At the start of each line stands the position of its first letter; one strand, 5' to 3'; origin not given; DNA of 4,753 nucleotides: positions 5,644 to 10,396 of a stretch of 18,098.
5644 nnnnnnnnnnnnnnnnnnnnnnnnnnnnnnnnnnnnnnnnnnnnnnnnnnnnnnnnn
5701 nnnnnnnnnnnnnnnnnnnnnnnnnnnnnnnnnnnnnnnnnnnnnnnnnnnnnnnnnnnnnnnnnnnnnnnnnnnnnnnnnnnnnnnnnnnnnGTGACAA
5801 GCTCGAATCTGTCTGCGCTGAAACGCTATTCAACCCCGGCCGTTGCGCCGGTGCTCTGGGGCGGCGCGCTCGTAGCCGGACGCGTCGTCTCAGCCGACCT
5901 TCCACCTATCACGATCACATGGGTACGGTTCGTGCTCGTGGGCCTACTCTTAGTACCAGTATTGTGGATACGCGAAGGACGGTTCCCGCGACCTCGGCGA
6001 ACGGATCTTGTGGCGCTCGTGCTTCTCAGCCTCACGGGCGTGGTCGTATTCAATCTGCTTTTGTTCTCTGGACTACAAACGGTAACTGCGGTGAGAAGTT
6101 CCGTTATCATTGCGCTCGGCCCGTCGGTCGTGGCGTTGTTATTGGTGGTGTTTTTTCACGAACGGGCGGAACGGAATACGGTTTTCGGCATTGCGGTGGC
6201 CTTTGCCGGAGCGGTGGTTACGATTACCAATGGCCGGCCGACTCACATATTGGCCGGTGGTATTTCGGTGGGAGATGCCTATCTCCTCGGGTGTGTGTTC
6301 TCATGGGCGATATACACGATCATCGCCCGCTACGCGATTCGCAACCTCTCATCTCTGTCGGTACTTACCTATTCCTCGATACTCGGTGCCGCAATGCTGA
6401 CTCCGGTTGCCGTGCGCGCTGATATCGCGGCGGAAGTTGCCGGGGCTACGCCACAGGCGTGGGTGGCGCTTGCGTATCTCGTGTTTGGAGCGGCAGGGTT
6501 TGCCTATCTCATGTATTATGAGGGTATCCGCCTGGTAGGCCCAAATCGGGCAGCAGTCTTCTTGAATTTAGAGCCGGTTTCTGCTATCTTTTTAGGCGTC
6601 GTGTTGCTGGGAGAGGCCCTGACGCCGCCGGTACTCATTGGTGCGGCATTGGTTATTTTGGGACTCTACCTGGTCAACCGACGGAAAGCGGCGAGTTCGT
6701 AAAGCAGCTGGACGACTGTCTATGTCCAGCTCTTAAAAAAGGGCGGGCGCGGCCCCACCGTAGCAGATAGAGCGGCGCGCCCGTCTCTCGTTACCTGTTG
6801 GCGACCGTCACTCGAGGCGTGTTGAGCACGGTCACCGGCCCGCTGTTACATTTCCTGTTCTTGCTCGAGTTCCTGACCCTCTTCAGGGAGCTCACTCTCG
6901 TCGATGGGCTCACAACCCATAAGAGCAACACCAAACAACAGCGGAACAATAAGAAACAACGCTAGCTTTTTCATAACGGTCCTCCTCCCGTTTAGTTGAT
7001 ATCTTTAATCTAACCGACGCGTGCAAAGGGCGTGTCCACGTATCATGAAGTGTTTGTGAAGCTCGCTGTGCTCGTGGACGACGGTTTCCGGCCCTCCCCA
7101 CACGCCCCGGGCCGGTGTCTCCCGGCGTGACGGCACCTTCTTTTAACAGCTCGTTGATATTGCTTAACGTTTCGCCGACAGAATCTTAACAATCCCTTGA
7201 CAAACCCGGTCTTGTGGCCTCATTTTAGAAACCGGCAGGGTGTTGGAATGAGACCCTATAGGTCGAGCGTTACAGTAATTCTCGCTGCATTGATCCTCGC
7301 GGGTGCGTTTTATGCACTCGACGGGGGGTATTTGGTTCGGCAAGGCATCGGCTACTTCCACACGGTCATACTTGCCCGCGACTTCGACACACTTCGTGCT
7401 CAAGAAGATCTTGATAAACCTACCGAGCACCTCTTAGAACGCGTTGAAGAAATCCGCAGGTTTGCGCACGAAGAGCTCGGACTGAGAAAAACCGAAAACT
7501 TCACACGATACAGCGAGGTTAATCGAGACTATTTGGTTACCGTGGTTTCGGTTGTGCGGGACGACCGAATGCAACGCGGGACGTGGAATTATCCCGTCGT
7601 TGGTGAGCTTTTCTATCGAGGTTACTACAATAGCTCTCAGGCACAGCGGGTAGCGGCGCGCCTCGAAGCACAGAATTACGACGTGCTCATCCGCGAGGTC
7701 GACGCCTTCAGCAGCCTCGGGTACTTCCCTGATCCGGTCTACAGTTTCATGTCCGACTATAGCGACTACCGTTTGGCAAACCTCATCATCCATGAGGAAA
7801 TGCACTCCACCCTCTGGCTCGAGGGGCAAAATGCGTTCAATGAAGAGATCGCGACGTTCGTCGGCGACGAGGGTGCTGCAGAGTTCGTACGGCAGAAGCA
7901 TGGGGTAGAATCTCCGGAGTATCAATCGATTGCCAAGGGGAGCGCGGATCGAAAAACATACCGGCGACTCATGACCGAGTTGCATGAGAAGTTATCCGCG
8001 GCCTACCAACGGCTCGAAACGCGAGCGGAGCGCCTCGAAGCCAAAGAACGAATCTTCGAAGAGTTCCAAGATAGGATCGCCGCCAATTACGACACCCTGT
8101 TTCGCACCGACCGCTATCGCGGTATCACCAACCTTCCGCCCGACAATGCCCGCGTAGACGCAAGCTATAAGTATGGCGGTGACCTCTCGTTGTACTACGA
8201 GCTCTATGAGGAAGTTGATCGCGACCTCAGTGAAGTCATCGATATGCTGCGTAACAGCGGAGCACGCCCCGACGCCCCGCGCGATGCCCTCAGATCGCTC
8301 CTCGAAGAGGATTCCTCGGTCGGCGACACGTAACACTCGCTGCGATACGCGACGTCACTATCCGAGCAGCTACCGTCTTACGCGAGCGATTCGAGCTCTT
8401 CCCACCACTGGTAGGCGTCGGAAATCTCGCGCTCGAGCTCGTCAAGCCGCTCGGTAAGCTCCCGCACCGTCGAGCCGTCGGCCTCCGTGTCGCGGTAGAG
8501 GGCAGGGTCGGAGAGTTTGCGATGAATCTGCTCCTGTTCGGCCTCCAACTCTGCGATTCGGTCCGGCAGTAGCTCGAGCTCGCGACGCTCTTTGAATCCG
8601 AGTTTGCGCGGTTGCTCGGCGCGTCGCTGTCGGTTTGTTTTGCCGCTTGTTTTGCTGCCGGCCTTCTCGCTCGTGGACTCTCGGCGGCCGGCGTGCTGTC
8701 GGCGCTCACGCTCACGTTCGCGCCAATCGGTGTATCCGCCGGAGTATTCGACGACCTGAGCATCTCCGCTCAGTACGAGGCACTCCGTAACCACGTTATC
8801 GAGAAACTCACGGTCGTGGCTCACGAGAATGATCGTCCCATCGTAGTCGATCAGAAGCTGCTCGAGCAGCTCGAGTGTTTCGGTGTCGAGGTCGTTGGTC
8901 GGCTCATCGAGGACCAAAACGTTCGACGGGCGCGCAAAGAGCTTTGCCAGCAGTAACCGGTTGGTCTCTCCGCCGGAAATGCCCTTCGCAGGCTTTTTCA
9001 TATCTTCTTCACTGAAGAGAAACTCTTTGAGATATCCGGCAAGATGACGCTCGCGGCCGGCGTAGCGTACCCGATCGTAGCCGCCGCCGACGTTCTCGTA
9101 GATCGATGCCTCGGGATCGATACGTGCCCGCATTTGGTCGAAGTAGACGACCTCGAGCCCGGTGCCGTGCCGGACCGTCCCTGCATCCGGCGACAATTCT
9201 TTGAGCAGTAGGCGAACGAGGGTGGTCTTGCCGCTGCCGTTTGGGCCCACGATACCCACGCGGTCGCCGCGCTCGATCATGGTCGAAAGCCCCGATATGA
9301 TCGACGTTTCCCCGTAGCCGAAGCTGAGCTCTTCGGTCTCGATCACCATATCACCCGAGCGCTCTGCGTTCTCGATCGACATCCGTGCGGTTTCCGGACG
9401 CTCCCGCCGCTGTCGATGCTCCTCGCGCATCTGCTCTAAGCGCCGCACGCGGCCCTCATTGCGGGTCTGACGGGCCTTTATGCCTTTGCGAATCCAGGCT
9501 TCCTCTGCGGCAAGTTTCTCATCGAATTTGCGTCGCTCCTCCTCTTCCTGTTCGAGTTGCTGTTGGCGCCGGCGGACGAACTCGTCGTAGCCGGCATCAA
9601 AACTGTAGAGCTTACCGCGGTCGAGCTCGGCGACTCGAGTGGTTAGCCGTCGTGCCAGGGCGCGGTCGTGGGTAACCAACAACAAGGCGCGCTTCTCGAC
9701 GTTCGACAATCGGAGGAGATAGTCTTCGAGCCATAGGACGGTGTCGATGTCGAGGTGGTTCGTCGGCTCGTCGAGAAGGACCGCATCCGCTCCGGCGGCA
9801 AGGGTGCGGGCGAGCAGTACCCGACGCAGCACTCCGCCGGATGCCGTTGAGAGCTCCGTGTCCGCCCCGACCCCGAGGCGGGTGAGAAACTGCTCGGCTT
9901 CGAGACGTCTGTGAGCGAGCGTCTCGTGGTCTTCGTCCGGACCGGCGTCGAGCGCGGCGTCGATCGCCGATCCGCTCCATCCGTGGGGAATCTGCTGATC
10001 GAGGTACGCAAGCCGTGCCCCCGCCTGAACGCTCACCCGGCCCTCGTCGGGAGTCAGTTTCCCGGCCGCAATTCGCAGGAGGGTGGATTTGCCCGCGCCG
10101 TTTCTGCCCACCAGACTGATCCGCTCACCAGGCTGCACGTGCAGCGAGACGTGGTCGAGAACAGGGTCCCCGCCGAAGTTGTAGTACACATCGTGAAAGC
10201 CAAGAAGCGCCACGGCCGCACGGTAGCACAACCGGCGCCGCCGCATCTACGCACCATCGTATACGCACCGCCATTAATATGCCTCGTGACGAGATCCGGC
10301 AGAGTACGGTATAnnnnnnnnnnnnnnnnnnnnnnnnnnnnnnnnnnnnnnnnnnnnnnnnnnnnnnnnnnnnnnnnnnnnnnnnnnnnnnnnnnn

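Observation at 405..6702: Catabolic/uptake cluster: TIM-barrel sugar-phosphate isomerase/epimerase + complete TTT transporter (tctCBA) + Gfo/Idh/MocA oxidoreductase + EamA permease, without tctDE regulators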

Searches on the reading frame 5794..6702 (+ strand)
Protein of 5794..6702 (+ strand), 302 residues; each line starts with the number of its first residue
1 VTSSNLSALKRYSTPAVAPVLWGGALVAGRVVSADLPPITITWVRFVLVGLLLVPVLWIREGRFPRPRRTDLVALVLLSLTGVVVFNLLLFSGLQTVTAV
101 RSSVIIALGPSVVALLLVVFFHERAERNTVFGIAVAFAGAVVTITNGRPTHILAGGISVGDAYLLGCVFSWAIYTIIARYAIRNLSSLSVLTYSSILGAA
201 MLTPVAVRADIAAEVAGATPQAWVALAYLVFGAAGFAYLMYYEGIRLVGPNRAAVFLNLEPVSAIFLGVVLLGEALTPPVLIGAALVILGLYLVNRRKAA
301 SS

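Call 3: search_protein_families(library=pfam, proteins=[window:5794-6702:+])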
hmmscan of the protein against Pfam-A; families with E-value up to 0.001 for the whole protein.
window:5794-6702:+ (302 aa): 1 family
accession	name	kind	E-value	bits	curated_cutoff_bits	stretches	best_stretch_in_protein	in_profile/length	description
PF00892.27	EamA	-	6.9e-50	169.3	28.2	2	160-295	3-134/135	EamA-like transporter family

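Call 5: search_protein_families(library=ncbifam, proteins=[window:5794-6702:+], max_evalue=0.01)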
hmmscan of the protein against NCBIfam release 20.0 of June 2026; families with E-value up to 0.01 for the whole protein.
window:5794-6702:+ (302 aa): 5 families
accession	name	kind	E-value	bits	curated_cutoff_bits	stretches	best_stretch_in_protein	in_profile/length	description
TIGR00950.1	2A78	equivalog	3.8e-32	111.8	230.2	1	27-291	7-263/264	carboxylate/amino acid/amine transporter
NF050091.1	ArAmAcExpYddG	equivalog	1.4e-16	60.8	300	1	21-240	16-228/285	aromatic amino acid exporter YddG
NF008432.0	PRK11272.1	equivalog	4.9e-15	55.5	270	1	20-299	20-290/294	drug/metabolite exporter YedA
NF008676.0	PRK11689.1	equivalog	2.9e-06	26.6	194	1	17-291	13-284/297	aromatic amino acid DMT transporter YddG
NF008523.0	PRK11453.1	equivalog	0.00085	19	472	1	20-293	14-284/299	O-acetylserine/cysteine exporter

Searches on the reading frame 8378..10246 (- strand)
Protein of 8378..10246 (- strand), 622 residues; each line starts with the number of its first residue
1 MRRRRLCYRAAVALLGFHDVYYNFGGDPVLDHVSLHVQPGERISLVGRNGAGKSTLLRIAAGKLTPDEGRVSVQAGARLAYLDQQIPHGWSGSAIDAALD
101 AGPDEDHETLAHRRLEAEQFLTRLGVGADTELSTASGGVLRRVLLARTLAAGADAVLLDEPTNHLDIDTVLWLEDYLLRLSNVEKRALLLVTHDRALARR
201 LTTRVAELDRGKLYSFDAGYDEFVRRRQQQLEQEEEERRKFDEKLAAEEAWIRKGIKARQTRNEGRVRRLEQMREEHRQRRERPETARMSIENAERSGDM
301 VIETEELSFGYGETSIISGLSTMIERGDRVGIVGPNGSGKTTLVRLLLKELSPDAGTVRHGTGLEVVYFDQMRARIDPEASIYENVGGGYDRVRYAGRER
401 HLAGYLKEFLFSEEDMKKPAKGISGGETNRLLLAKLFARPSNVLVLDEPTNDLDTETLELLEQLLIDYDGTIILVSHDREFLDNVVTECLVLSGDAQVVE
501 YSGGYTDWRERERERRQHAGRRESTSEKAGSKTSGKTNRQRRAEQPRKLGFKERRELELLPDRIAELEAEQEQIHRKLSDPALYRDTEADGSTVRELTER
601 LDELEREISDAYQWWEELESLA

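Call 3: search_protein_families(library=pfam, proteins=[window:8378-10246:-])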
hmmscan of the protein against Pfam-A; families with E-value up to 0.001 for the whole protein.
window:8378-10246:- (622 aa): 22 families
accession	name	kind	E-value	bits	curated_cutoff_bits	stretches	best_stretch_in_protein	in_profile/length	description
PF00005.33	ABC_tran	-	2.3e-47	161.5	25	2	30-163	1-137/137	ABC transporter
PF16326.10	ABC_tran_CTD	-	6.3e-17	62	32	1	548-619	1-68/69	ABC transporter C-terminal domain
PF13304.12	AAA_21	-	8.9e-15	56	27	0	331-379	3-57/304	AAA domain, putative AbiEii toxin, Type IV TA system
PF12848.13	ABC_tran_Xtn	-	2.7e-11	43.8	25.9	1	207-284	2-81/85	ABC transporter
PF13191.12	AAA_16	-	1.7e-08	35.5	32.6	1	330-465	27-156/167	AAA ATPase domain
PF13555.12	AAA_29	-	7.2e-08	32.5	27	0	33-57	15-39/61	P-loop containing region of AAA domain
PF02463.25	SMC_N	-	1.3e-07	31.7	40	0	331-352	28-49/220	RecF/RecN/SMC N terminal domain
PF13401.12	AAA_22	-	5.6e-07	30.4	27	1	332-476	10-122/130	AAA domain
PF13175.12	AAA_15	-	5.6e-05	23.4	32.1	0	332-347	28-43/374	AAA ATPase domain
PF13476.12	AAA_23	-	7e-05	24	27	0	332-345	24-37/201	AAA domain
PF00004.35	AAA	-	8.2e-05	23.5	21.2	0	332-353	3-24/131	ATPase family associated with various cellular activities (AAA)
PF01926.29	MMR_HSR1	-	0.0001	22.9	21.9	0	42-63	1-22/113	50S ribosome-binding GTPase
PF03193.22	RsgA_GTPase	-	0.00014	22.2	30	0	41-73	107-139/174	RsgA GTPase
PF02367.23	TsaE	-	0.00015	22.2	26.6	0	320-353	14-47/128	Threonylcarbamoyl adenosine biosynthesis protein TsaE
PF06414.18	Zeta_toxin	-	0.00018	21.4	22.3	0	332-359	21-48/199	Zeta toxin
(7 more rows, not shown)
